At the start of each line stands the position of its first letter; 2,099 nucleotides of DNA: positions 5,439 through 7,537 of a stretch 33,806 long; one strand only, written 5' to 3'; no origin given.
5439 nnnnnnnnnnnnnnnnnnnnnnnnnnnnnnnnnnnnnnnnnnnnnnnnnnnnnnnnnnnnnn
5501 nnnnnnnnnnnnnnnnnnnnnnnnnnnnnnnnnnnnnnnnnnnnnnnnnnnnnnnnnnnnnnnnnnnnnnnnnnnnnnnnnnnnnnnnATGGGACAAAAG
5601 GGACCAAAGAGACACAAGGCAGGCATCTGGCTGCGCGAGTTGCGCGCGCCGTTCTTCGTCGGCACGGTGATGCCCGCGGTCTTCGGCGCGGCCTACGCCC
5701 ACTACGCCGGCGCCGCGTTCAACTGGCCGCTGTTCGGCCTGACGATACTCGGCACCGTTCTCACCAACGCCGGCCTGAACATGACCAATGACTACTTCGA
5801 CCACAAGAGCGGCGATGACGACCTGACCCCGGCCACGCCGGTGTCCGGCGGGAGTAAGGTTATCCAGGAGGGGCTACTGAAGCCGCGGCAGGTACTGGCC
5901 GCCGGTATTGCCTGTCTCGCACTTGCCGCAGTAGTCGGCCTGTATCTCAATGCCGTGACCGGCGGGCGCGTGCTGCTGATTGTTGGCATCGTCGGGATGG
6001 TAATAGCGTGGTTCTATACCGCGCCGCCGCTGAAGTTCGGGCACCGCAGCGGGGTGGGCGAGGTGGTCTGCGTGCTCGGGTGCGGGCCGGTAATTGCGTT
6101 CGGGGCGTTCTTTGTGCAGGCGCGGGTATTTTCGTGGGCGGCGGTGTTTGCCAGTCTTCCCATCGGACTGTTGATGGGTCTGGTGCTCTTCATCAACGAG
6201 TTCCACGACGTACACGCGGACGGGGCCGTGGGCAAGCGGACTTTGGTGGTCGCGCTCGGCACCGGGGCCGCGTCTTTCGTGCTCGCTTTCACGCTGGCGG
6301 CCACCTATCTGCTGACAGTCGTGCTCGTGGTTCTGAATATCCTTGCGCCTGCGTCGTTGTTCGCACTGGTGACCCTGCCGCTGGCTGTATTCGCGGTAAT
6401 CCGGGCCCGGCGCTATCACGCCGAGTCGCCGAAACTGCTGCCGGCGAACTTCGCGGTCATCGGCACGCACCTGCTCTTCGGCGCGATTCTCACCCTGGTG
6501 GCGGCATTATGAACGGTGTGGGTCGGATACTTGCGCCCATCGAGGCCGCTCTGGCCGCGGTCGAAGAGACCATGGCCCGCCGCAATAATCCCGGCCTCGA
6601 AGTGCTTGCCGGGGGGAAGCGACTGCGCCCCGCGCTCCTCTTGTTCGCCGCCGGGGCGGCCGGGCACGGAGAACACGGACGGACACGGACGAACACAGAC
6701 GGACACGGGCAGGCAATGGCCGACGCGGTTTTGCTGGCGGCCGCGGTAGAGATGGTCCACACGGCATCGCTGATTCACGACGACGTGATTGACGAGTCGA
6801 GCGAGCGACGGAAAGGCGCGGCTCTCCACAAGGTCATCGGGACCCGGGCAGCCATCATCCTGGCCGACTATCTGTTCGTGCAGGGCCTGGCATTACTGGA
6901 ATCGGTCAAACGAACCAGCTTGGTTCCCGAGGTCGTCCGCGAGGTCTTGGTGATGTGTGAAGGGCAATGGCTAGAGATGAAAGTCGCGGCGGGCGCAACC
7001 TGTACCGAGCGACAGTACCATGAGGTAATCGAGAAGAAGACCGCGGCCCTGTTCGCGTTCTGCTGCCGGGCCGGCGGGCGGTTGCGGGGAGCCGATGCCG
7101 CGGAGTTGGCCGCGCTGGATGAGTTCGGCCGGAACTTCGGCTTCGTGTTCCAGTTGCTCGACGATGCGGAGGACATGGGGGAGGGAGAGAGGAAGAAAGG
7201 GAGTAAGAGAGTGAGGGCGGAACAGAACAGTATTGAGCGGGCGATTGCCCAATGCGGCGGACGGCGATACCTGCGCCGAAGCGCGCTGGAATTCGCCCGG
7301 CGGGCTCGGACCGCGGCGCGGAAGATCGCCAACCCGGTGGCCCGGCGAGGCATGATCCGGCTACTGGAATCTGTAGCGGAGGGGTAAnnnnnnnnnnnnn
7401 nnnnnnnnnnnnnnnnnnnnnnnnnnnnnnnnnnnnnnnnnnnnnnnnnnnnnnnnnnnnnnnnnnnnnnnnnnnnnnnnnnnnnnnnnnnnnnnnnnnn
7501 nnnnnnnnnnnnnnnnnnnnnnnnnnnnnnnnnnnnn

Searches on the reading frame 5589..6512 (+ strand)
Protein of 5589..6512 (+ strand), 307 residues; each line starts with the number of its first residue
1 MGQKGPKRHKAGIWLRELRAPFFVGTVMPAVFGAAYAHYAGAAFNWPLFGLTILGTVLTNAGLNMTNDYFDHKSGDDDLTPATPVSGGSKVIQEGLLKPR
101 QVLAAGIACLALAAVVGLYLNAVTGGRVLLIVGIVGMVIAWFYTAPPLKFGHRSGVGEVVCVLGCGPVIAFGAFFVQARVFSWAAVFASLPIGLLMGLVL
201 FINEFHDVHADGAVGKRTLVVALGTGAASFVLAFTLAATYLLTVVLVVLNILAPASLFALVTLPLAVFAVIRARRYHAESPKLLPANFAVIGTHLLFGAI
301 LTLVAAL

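Call 72: search_protein_families(library=pfam, proteins=[window:5589-6512:+], max_evalue=0.0001)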
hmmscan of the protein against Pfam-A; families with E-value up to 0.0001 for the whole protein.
window:5589-6512:+ (307 aa): 1 family
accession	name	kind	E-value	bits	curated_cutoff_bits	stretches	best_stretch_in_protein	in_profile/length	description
PF01040.23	UbiA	-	2.5e-29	102.8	34.2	1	27-282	2-238/250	UbiA prenyltransferase family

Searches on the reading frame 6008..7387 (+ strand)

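Call 72: search_protein_families(library=pfam, proteins=[window:6008-7387:+], max_evalue=0.0001)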
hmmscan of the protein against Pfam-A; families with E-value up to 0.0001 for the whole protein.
window:6008-7387:+ (459 aa): 1 family
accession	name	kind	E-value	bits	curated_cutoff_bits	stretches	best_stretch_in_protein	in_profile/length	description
PF00348.22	polyprenyl_synt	-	3.4e-45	154.7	27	1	199-398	11-199/251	Polyprenyl synthetase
